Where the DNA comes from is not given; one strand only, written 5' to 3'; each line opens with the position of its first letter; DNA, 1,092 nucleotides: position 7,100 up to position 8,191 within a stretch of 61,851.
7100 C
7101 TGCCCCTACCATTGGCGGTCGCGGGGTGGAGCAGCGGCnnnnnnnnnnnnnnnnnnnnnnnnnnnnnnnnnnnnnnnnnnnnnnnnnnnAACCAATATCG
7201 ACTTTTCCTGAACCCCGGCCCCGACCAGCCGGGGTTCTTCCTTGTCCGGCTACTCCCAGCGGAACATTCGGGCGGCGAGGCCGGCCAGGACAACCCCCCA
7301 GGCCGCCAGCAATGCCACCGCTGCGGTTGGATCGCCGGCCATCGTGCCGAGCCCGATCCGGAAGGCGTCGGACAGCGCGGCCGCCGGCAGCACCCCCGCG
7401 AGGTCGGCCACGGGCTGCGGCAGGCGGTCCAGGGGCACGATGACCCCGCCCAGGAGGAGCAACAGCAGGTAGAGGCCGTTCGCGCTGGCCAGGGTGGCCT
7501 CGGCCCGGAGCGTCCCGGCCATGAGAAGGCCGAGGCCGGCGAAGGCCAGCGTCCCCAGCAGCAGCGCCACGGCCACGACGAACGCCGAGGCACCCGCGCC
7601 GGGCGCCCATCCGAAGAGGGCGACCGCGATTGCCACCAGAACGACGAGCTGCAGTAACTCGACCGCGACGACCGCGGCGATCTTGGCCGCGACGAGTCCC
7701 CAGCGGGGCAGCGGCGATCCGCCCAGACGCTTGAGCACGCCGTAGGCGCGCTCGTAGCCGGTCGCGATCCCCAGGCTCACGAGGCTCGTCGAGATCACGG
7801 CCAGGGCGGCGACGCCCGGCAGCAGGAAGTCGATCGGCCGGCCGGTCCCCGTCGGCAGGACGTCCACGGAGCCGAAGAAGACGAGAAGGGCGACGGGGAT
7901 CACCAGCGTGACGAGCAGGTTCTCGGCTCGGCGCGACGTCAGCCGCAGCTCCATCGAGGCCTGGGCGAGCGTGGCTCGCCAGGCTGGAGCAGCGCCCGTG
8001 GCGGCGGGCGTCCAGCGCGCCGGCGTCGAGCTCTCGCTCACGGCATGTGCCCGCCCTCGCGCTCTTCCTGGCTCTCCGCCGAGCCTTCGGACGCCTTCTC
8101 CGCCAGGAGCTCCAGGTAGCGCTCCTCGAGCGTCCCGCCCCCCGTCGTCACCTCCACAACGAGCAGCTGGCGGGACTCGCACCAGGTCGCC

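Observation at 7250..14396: Eight-gene translationally coupled operon linking an aa3 oxidase to a TlpA thioredoxin and an ABC-2 exporter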

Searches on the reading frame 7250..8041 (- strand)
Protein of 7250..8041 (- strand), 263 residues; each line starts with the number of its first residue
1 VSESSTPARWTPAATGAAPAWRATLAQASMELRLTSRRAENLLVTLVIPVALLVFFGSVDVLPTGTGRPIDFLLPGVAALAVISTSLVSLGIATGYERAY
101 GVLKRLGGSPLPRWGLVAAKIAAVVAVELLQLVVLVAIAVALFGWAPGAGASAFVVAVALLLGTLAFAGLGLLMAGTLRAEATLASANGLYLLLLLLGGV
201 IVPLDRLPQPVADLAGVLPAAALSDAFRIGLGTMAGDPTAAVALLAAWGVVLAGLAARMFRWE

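Call 3: search_protein_families(library=pfam, proteins=[window:7250-8041:-], max_evalue=0.01)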
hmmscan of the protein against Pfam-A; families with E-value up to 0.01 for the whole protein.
window:7250-8041:- (263 aa): 3 families
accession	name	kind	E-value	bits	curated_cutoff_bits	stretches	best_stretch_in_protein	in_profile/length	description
PF01061.29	ABC2_membrane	-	7.4e-19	68.6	26.9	1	31-230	10-209/211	ABC-2 type transporter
PF12698.13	ABC2_membrane_3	-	1.1e-12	48.2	31.6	1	71-257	162-346/347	ABC-2 family transporter protein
PF12730.13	ABC2_membrane_4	-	0.0027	18.1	27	1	80-171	59-153/179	ABC-2 family transporter protein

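Call 11: find_homologous_proteins(query=window:7250-8041:-)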
Query window:7250-8041:- (263 aa): 7430 proteins with E <= 0.001 among 8000 candidates; the best 120 are listed.
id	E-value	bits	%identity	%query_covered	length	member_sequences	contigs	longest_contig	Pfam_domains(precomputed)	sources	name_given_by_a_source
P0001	7.9e-130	450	100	89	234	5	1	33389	PF01061.30,PF12698.14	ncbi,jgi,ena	-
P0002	6.6e-125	434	95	89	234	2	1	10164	PF01061.30,PF12698.14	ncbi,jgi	-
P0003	3.0e-124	432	84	100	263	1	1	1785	PF01061.30,PF12698.14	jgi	jgi:ABC-2 type transport system permease protein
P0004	1.2e-120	420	81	100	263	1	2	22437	PF01061.30,PF12698.14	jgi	jgi:ABC-2 type transport system permease protein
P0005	3.4e-118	412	80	100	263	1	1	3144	PF01061.30,PF12698.14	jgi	-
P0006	5.6e-118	411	82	97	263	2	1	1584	PF01061.30,PF12698.14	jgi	-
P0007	1.6e-117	410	79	100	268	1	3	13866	PF01061.30,PF12698.14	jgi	jgi:ABC-2 type transport system permease protein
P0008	2.8e-117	409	81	100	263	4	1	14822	PF01061.30,PF12698.14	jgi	-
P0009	1.5e-116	406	79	100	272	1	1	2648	PF01061.30,PF12698.14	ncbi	-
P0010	2.1e-116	406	80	100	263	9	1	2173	PF01061.30,PF09847.17,PF12698.14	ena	-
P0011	2.2e-115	403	79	100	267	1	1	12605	PF01061.30,PF12698.14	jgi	jgi:ABC-2 type transport system permease protein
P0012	9.7e-114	397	78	100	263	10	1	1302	PF01061.30,PF12698.14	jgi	-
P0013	1.5e-113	397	78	100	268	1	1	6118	PF01061.30,PF12698.14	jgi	jgi:ABC-2 type transport system permease protein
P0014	6.8e-113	395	79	100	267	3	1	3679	PF01061.30,PF12698.14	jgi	jgi:ABC-2 type transport system permease protein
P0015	1.7e-112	393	78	100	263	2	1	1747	PF01061.30,PF12698.14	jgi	jgi:ABC-2 type transport system permease protein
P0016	2.0e-112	393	87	89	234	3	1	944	PF01061.30,PF12698.14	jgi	jgi:ABC-2 type transport system permease protein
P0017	9.7e-111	387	88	89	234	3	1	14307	PF01061.30,PF12698.14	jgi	jgi:ABC-2 type transport system permease protein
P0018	1.7e-108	380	76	97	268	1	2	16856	PF01061.30,PF12698.14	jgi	jgi:ABC-2 type transport system permease protein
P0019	1.7e-107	377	75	100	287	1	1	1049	PF01061.30,PF12698.14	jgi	jgi:ABC-2 type transport system permease protein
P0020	5.8e-107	375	75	100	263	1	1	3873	PF01061.30,PF12698.14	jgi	jgi:ABC-2 type transport system permease protein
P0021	3.8e-106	372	73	98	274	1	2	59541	PF01061.30,PF12698.14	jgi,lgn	jgi:ABC-2 type transport system permease protein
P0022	4.3e-105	369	82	89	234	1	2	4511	PF01061.30,PF12698.14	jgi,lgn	jgi:ABC-2 type transport system permease protein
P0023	8.5e-105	368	74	97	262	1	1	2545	PF01061.30,PF12698.14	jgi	jgi:ABC-2 type transport system permease protein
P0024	4.4e-104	366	71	100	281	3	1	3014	PF01061.30,PF12698.14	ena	-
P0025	1.9e-103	364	73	99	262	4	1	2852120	PF01061.30,PF12698.14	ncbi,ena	-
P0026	2.5e-103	363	85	89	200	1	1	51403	PF01061.30,PF12698.14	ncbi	-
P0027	2.6e-103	363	74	97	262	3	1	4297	PF01061.30,PF12698.14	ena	-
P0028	6.1e-102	359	72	99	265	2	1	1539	PF01061.30,PF12698.14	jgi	jgi:ABC-2 type transport system permease protein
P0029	1.2e-101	358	73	100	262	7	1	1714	PF01061.30,PF12698.14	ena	-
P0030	2.6e-101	357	72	100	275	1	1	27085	PF01061.30,PF12698.14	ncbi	-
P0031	3.8e-101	356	73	97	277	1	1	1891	PF01061.30,PF12698.14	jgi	jgi:ABC-2 type transport system permease protein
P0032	4.0e-100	353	72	100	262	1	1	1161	PF01061.30,PF12698.14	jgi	-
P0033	4.0e-100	353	70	99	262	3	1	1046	PF01061.30,PF12698.14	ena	-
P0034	6.6e-100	352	73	100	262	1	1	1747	PF01061.30,PF12698.14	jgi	jgi:ABC-2 type transport system permease protein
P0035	1.4e-99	351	71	97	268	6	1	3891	PF01061.30,PF12698.14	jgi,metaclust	metaclust:\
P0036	4.1e-99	349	70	99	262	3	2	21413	PF01061.30,PF12698.14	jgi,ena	-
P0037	5.1e-99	349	72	99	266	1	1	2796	PF01061.30,PF12698.14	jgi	jgi:ABC-2 type transport system permease protein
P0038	1.3e-98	348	78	89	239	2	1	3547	PF01061.30,PF12698.14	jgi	jgi:ABC-2 type transport system permease protein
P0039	1.8e-98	347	69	100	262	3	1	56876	PF01061.30,PF12698.14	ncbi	ncbi:MAG: ABC transporter permease [Candidatus Limnocylindrales bacterium]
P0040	2.5e-98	347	70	98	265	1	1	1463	PF01061.30,PF12698.14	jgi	jgi:ABC-2 type transport system permease protein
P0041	3.2e-98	346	71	99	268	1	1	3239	PF01061.30,PF12698.14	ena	-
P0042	3.5e-98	346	71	98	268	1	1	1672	PF01061.30,PF12698.14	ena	-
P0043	6.6e-98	345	66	100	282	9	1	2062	PF01061.30,PF12698.14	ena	-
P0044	1.4e-97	344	71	97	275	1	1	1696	PF01061.30,PF12698.14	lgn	-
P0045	6.7e-97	342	71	97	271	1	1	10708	PF01061.30,PF12698.14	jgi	jgi:ABC-2 type transport system permease protein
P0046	8.3e-97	342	73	97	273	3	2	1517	PF01061.30,PF12698.14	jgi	jgi:ABC-2 type transport system permease protein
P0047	8.9e-97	342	70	96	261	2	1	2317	PF01061.30,PF12698.14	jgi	jgi:ABC-2 type transport system permease protein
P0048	1.1e-96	341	70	96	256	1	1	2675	PF01061.30,PF12698.14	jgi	-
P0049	1.9e-96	341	69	99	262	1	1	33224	PF01061.30,PF12698.14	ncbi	ncbi:MAG: ABC transporter permease [Candidatus Limnocylindrales bacterium]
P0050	2.0e-95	337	69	99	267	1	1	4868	PF01061.30,PF12698.14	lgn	-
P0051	2.1e-95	337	68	99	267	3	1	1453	PF01061.30,PF12698.14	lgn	-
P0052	2.6e-95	337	70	97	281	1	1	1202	PF01061.30,PF12698.14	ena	-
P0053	2.8e-95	337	69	95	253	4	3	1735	PF01061.30,PF12698.14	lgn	-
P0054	3.0e-95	337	69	98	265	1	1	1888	PF01061.30,PF12730.14,PF12698.14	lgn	-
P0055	6.5e-95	336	69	98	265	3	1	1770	PF01061.30,PF12698.14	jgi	-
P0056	7.0e-95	336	69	100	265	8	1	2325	PF01061.30,PF12698.14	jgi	-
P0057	7.0e-95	336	70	98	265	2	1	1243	PF01061.30,PF12698.14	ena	-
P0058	8.4e-95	335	70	98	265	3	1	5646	PF01061.30,PF12698.14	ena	-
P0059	8.9e-95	335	68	99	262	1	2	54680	PF01061.30,PF12698.14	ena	-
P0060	1.2e-94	335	68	99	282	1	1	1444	PF01061.30,PF12698.14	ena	-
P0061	3.2e-94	333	74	94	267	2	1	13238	PF01061.30,PF12698.14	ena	-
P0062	4.7e-94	333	66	99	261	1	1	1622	PF01061.30,PF12730.14,PF12698.14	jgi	jgi:ABC-2 type transport system permease protein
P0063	1.8e-93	331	69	98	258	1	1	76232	PF01061.30,PF12698.14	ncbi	-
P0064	2.0e-93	331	71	94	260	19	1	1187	PF01061.30,PF12698.14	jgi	jgi:ABC-2 type transport system permease protein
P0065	2.5e-93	330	70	98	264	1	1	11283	PF01061.30,PF12730.14,PF12698.14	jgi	jgi:ABC-2 type transport system permease protein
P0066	3.2e-93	330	65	100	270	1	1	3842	PF01061.30,PF12698.14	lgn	-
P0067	5.2e-93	329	70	94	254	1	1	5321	PF12679.14,PF01061.30,PF12698.14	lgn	-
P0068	2.2e-92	327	69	98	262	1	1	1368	PF01061.30,PF12698.14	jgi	jgi:ABC-2 type transport system permease protein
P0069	2.4e-92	327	70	96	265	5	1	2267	PF01061.30,PF12698.14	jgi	-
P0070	3.4e-92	327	64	100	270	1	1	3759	PF01061.30,PF12698.14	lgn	-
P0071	3.9e-92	327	70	98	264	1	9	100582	PF01061.30,PF12698.14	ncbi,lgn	ncbi:MAG TPA: ABC transporter permease [Candidatus Limnocylindrales bacterium]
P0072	6.0e-92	326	70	96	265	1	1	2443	PF01061.30,PF12698.14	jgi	jgi:ABC-2 type transport system permease protein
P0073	7.2e-92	326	68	95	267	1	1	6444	PF01061.30,PF12698.14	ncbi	-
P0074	7.9e-92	326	74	89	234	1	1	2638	PF01061.30,PF12698.14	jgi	-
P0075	1.4e-91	325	70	94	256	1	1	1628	PF01061.30,PF12698.14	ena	-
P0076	1.9e-91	324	68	98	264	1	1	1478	PF01061.30,PF12730.14,PF12698.14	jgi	jgi:ABC-2 type transport system permease protein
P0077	2.2e-91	324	69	95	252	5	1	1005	PF01061.30,PF12698.14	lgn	-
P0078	2.8e-91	324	67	98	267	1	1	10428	PF01061.30,PF12698.14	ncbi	ncbi:MAG TPA: ABC transporter permease [Candidatus Limnocylindrales bacterium]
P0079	2.9e-91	324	67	97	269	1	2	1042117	PF01061.30,PF12698.14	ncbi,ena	-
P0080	4.2e-91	323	67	97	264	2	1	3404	PF01061.30,PF12698.14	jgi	jgi:ABC-2 type transport system permease protein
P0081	4.3e-91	323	68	98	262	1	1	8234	PF01061.30,PF12698.14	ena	-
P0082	7.7e-91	322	73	89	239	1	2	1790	PF01061.30,PF12698.14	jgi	jgi:ABC-2 type transport system permease protein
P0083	1.0e-90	322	67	98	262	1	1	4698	PF01061.30,PF12730.14,PF12698.14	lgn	-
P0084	1.1e-90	322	68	96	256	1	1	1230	PF12679.14,PF01061.30,PF12698.14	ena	-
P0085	1.5e-90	321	67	100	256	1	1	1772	PF01061.30,PF12698.14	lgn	-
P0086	1.8e-90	321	68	96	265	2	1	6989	PF01061.30,PF12698.14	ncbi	-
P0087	1.8e-90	321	67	98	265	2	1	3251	PF01061.30,PF12730.14,PF12698.14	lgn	-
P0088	2.3e-90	321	66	100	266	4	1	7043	PF01061.30,PF12698.14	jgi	jgi:ABC-2 type transport system permease protein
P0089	2.9e-90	320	70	98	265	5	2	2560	PF01061.30,PF12698.14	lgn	-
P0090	3.2e-90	320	71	89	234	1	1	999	PF01061.30,PF12698.14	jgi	jgi:ABC-2 type transport system permease protein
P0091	3.4e-90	320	66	97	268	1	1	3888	PF01061.30,PF12730.14,PF12698.14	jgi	jgi:ABC-2 type transport system permease protein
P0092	3.5e-90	320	68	94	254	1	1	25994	PF01061.30,PF12698.14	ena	-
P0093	3.7e-90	320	68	94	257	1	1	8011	PF03379.20,PF01061.30,PF12698.14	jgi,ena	-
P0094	5.7e-90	319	68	94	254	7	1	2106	PF01061.30,PF12698.14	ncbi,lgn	-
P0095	7.9e-90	319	66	95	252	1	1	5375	PF01061.30,PF12698.14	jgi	jgi:ABC-2 type transport system permease protein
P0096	1.5e-89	318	69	94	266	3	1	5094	PF01061.30,PF12698.14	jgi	jgi:ABC-2 type transport system permease protein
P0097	1.9e-89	318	67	95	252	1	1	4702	PF03379.20,PF01061.30,PF12698.14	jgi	jgi:ABC-2 type transport system permease protein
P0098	2.1e-89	318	76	84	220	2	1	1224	PF01061.30,PF12698.14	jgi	jgi:ABC-2 type transport system permease protein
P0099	2.3e-89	317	67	96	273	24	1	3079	PF01061.30,PF12698.14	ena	-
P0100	2.6e-89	317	67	94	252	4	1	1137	PF01061.30,PF12698.14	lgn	-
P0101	2.7e-89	317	66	98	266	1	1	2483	PF01061.30,PF12698.14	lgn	-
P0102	3.6e-89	317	70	94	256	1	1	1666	PF01061.30,PF12698.14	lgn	-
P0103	4.1e-89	317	67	96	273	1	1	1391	PF01061.30,PF12698.14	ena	-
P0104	5.6e-89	316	68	95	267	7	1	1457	PF01061.30,PF12698.14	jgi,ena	-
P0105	9.1e-89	315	70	89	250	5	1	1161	PF01061.30,PF12698.14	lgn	-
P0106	1.3e-88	315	65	90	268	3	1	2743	PF01061.30,PF12698.14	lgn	-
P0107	1.4e-88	315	66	96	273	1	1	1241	PF01061.30,PF12698.14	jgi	-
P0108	1.4e-88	315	66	96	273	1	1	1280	PF01061.30,PF12698.14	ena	-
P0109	1.8e-88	315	66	96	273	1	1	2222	PF01061.30,PF12698.14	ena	-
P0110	1.8e-88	315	66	98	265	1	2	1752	PF01061.30,PF12698.14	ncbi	-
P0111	1.8e-88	315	67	96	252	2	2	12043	PF01061.30,PF12698.14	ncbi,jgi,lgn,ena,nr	ncbi:MAG TPA: ABC transporter permease [Candidatus Limnocylindrales bacterium]|nr:ABC transporter pe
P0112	1.9e-88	314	69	90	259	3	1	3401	PF01061.30,PF12698.14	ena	-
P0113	2.1e-88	314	68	93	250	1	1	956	PF01061.30,PF12698.14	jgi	jgi:ABC-2 type transport system permease protein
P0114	2.8e-88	314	67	96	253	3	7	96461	PF01061.30,PF12698.14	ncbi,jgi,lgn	ncbi:MAG TPA: ABC transporter permease [Candidatus Limnocylindrales bacterium]|jgi:ABC-2 type transp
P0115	3.1e-88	314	66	96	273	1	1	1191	PF01061.30,PF12698.14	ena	-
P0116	3.7e-88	314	66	96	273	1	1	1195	PF01061.30,PF12698.14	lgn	-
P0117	4.2e-88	313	66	96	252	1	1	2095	PF01061.30,PF12698.14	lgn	-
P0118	5.7e-88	313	67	92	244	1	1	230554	PF01061.30,PF12698.14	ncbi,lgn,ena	-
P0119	7.5e-88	313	67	94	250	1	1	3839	PF01061.30,PF12698.14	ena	-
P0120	8.2e-88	312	67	94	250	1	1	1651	PF01061.30,PF12698.14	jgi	-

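Call 12: search_protein_families(library=ncbifam, proteins=[window:7250-8041:-], max_evalue=0.001)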
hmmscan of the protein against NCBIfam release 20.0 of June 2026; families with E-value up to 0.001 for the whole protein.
window:7250-8041:- (263 aa): 5 families
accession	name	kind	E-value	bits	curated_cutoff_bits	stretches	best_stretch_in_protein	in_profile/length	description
TIGR00025.1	Mtu_efflux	paralog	5.3e-22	78.5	146.9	1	41-261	7-236/238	ABC transporter efflux protein, DrrB family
TIGR01247.1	drrB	subfamily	9.9e-11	41.8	223.05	1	39-254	10-230/236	daunorubicin resistance ABC transporter membrane protein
TIGR03861.1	phenyl_ABC_PedC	subfamily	2.6e-07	30.6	241.35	1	71-206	60-193/253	alcohol ABC transporter, permease protein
NF011648.0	PRK15066.1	subfamily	3.4e-06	26.8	225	1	66-259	56-248/257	ABC transporter permease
NF038293.1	permease_SagH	equivalog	0.00073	18.4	450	0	94-207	200-312/370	SagH family ABC transporter permease subunit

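Call 15: find_encoding_contigs(protein=P0025, flank=10000, max_places=3)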
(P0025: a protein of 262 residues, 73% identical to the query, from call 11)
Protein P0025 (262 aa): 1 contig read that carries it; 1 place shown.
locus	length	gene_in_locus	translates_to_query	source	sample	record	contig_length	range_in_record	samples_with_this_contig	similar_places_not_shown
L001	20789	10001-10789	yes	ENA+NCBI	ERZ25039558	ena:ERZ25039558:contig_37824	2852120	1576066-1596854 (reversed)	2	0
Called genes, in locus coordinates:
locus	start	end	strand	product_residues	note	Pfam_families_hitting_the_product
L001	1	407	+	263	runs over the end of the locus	PF00528:BPD_transp_1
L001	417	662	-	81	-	-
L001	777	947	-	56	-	PF04945:YHS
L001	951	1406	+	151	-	PF01258:zf-dskA_traR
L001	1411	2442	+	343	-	PF00291:PALP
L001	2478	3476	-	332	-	PF09678:Caa3_CtaG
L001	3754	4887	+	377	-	PF02790:COX2_TM, PF00116:COX2, PF13473:Cupredoxin_1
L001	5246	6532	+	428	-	PF00115:COX1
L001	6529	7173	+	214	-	PF00510:COX3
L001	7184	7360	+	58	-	-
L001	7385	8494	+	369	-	-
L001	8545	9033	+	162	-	PF00578:AhpC-TSA, PF08534:Redoxin, PF00085:Thioredoxin (weak), PF13098:Thioredoxin_2 (weak), PF13905:Thioredoxin_8 (weak)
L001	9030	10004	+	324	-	PF00005:ABC_tran, PF13304:AAA_21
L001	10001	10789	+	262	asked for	PF01061:ABC2_membrane, PF12698:ABC2_membrane_3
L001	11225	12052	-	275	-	-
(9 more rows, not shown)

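Call 16: find_encoding_contigs(protein=P0079, flank=10000, max_places=3)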
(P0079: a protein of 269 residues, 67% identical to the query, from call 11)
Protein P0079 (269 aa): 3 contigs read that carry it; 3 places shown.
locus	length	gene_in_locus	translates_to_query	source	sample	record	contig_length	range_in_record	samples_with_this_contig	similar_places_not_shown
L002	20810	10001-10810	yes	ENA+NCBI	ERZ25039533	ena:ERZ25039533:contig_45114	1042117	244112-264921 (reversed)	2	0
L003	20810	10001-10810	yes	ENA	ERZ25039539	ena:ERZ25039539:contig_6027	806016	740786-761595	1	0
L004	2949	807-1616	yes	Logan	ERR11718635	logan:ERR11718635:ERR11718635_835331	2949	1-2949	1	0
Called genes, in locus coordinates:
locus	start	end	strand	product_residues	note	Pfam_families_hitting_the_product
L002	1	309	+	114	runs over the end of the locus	PF01258:zf-dskA_traR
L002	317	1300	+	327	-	PF00291:PALP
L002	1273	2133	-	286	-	PF13560:HTH_31, PF01381:HTH_3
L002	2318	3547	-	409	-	-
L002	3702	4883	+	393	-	PF02790:COX2_TM, PF00116:COX2, PF13473:Cupredoxin_1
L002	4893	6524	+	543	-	PF00115:COX1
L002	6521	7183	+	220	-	PF00510:COX3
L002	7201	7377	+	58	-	-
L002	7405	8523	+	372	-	PF12270:Cyt_c_ox_IV (faint), PF13473:Cupredoxin_1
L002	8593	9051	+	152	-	PF00578:AhpC-TSA, PF08534:Redoxin, PF00085:Thioredoxin (weak), PF13905:Thioredoxin_8 (weak)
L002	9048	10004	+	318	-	PF00005:ABC_tran, PF13304:AAA_21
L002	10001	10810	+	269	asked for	PF01061:ABC2_membrane, PF12698:ABC2_membrane_3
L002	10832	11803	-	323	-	PF18917:LiaI-LiaF-like_TM1 (faint)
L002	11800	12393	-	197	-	PF04024:PspC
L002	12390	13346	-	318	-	-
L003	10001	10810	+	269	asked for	PF01061:ABC2_membrane, PF12698:ABC2_membrane_3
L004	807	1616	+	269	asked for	PF01061:ABC2_membrane, PF12698:ABC2_membrane_3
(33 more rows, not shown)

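Call 26: search_protein_representatives(protein=window:7250-8041:-)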
Query: 263 residues. Proteins with E-value up to 0.001 (for the whole library): 4734; up to 1e-10: 1497; up to 1e-30: 245. The best 150 are listed.
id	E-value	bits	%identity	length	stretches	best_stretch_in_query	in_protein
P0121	1.3e-83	297.0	100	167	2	145-263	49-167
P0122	2.1e-70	253.7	56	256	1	16-263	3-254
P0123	3.5e-70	253.0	57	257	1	17-263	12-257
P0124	1.6e-68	247.5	62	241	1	22-262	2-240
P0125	1.3e-67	244.5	59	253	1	13-263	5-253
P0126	1.7e-64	234.4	63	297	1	9-209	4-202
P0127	3.7e-62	226.7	59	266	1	17-263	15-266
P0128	9.7e-62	225.3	50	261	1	10-263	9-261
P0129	1.1e-61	225.2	63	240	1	30-218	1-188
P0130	7.2e-60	219.2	54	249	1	17-263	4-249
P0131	4.1e-59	216.7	54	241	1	22-262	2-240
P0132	5.6e-59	216.2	51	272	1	12-263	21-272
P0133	7.6e-59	215.8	54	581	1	16-263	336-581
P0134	1.5e-58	214.9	52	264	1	10-263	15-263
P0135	1.8e-58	214.6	59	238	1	22-263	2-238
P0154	3.8e-53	197.2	49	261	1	15-263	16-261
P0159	5.1e-52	193.5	48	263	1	11-263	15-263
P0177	2.6e-49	184.6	50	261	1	20-261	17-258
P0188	1.0e-46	176.1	46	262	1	8-263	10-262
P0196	6.2e-45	170.3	44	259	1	11-263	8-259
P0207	1.7e-43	165.5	47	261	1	9-262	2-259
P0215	9.0e-43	163.2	45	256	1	15-263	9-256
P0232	1.1e-40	156.3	43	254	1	15-263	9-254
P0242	9.2e-40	153.3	40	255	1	22-262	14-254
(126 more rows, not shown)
